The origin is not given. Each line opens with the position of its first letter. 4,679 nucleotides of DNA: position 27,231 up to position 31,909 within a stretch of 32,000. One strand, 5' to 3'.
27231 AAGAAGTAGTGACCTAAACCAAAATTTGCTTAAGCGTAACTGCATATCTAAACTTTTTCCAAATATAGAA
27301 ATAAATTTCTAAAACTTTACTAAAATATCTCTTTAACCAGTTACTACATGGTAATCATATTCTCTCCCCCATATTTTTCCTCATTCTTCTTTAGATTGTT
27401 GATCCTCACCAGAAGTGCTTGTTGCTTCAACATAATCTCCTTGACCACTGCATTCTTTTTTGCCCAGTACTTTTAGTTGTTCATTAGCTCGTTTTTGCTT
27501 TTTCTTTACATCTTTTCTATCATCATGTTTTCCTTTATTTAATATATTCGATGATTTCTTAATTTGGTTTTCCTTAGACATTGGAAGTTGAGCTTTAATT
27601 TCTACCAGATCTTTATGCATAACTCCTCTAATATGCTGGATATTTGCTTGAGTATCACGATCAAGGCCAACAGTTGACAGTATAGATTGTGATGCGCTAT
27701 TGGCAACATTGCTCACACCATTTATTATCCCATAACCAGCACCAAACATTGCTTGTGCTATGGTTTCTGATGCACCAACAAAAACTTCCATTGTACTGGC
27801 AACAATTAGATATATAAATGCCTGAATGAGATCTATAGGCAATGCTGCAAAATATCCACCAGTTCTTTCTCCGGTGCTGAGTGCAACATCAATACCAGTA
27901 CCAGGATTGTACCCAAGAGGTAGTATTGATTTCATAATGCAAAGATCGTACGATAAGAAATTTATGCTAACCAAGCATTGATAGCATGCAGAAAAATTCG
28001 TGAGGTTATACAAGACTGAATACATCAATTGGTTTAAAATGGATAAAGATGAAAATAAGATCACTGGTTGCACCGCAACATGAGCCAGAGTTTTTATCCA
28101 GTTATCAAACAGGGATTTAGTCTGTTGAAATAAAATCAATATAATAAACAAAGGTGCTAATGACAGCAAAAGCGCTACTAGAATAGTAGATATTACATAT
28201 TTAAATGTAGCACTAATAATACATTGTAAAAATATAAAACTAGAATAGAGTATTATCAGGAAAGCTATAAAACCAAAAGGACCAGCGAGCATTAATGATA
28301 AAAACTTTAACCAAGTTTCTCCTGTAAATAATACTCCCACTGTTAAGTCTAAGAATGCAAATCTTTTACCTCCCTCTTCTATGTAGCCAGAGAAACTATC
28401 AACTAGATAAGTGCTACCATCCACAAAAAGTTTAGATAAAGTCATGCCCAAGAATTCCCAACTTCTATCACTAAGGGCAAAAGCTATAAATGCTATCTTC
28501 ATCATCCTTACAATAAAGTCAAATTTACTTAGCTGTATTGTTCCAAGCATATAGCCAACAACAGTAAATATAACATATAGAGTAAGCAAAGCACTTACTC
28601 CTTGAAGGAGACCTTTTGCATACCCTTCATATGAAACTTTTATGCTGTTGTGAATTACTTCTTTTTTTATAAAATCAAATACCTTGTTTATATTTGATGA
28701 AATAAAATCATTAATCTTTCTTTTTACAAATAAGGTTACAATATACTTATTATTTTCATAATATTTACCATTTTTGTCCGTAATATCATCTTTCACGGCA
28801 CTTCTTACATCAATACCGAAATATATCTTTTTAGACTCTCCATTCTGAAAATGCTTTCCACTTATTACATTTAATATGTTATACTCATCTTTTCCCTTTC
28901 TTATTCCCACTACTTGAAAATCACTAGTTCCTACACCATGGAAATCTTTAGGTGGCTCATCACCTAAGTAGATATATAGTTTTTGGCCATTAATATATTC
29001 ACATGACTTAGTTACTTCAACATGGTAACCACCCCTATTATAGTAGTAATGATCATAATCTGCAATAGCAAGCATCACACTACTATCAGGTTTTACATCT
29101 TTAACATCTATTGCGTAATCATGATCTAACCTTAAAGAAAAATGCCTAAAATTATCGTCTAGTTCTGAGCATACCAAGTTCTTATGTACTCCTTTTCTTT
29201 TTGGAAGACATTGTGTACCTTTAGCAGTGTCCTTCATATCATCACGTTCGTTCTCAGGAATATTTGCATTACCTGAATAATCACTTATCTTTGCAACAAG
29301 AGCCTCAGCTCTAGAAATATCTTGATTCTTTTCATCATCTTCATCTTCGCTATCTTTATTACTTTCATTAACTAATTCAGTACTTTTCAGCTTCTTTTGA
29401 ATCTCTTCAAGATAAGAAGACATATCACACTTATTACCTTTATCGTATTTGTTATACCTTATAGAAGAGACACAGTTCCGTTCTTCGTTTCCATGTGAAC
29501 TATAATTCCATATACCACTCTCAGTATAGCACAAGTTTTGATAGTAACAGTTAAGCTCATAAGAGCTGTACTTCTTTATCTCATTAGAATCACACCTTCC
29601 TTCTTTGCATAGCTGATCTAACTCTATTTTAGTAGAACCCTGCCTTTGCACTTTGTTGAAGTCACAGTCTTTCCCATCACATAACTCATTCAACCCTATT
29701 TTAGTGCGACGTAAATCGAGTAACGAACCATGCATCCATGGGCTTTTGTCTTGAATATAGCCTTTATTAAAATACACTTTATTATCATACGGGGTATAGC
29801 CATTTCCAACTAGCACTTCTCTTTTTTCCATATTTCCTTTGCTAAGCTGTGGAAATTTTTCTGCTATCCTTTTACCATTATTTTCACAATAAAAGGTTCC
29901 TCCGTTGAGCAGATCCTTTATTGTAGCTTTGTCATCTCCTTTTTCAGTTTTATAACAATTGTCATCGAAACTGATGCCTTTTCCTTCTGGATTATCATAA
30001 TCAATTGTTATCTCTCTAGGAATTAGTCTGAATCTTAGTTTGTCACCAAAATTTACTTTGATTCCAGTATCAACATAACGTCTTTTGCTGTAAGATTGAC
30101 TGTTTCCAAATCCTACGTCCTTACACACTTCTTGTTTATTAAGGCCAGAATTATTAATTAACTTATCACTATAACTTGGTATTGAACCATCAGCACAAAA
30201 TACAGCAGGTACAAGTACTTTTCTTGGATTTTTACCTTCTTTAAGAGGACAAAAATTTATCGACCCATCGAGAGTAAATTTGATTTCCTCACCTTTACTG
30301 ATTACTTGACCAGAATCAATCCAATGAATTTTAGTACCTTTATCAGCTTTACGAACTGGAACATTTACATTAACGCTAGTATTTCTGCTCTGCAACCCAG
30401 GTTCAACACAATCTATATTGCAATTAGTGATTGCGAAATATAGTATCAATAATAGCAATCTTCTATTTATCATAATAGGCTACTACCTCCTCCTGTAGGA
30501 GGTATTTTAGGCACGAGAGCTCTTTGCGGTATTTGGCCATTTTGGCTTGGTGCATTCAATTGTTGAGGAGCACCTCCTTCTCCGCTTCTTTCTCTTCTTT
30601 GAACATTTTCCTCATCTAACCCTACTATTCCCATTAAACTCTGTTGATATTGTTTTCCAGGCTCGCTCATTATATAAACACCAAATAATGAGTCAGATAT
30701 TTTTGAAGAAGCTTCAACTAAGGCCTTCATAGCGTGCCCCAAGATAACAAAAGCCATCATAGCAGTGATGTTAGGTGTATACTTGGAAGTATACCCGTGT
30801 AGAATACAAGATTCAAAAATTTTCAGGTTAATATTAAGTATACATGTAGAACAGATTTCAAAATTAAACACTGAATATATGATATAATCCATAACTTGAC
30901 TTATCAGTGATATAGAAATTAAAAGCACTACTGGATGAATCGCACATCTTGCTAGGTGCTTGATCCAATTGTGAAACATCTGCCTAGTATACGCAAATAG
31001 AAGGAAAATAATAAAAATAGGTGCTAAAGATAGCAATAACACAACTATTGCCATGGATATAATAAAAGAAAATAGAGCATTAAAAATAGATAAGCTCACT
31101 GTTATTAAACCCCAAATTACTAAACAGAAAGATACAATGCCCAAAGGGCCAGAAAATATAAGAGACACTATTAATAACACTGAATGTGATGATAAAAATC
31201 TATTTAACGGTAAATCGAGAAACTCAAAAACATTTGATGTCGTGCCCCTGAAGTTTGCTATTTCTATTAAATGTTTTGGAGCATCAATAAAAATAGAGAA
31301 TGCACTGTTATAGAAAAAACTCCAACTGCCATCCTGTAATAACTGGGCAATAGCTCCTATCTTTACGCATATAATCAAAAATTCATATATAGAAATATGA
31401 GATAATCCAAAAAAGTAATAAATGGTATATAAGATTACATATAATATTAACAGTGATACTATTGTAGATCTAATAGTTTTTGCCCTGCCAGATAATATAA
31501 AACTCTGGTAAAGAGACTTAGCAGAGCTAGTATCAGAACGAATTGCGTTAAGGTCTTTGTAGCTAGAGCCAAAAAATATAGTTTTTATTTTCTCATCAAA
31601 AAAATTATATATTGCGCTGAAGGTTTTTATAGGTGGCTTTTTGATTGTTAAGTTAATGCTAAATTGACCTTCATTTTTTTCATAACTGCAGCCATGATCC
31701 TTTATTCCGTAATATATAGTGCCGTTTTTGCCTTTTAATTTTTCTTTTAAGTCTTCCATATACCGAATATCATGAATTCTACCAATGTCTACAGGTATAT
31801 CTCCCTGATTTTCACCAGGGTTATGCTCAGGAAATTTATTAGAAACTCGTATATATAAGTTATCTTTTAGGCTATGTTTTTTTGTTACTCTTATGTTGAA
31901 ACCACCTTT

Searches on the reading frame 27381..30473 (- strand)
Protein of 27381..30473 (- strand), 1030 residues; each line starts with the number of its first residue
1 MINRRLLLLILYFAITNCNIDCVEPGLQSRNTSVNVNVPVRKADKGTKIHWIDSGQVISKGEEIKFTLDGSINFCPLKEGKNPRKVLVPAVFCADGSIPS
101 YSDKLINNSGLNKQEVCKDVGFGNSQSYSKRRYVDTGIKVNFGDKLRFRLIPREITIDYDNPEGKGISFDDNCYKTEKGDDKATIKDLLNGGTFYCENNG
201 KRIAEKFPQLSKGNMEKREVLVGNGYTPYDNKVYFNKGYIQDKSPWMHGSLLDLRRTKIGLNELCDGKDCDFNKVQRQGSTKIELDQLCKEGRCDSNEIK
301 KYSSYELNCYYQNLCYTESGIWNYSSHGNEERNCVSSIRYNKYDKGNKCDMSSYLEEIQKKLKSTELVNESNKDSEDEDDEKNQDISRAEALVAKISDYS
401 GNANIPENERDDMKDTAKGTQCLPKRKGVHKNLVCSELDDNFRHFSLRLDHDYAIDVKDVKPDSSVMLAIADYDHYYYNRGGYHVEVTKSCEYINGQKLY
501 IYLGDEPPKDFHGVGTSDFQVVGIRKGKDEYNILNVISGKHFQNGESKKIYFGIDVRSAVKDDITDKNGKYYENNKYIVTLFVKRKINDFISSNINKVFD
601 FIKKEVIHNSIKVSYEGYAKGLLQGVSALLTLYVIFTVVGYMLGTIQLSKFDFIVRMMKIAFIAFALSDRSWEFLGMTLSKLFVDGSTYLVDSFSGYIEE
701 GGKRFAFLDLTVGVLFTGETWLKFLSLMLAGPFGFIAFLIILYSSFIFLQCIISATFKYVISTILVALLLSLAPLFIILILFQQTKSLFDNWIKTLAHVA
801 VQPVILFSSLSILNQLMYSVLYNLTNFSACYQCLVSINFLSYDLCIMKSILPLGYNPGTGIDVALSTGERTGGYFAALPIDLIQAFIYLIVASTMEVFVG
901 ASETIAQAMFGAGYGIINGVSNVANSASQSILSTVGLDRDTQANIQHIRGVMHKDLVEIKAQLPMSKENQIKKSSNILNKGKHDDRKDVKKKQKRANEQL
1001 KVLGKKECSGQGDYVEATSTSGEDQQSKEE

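Call 5: search_protein_families(library=pfam, proteins=[window:27381-30473:-], max_evalue=0.01)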
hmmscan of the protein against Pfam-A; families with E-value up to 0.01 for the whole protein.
window:27381-30473:- (1030 aa): 1 family
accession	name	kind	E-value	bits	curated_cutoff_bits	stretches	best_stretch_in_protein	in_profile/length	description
PF04610.19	TrbL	-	2.7e-16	60.4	25.9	1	630-827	1-190/215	TrbL/VirB6 plasmid conjugal transfer protein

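Call 6: search_protein_families(library=ncbifam, proteins=[window:27381-30473:-], max_evalue=0.01)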
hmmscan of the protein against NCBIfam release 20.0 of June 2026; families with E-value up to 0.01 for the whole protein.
window:27381-30473:- (1030 aa): 0 families

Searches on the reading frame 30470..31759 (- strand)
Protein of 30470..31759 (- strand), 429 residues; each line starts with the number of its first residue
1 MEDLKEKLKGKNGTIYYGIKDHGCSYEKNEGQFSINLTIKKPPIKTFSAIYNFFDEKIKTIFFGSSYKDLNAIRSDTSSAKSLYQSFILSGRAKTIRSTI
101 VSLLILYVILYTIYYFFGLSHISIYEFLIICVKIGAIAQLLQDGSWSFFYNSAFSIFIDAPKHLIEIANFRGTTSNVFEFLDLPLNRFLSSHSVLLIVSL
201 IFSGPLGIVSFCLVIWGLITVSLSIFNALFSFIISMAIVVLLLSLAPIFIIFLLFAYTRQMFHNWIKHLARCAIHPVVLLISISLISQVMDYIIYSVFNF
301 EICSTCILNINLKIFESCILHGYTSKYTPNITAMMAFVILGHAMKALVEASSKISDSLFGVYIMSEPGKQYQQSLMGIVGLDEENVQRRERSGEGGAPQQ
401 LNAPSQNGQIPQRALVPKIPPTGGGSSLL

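Call 5: search_protein_families(library=pfam, proteins=[window:30470-31759:-], max_evalue=0.01)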
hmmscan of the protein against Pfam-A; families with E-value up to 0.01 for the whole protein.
window:30470-31759:- (429 aa): 1 family
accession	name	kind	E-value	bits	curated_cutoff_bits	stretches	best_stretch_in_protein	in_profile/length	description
PF04610.19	TrbL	-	1.4e-16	61.4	25.9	1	104-293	1-183/215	TrbL/VirB6 plasmid conjugal transfer protein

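Call 6: search_protein_families(library=ncbifam, proteins=[window:30470-31759:-], max_evalue=0.01)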
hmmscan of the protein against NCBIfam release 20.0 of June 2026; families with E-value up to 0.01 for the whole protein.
window:30470-31759:- (429 aa): 0 families
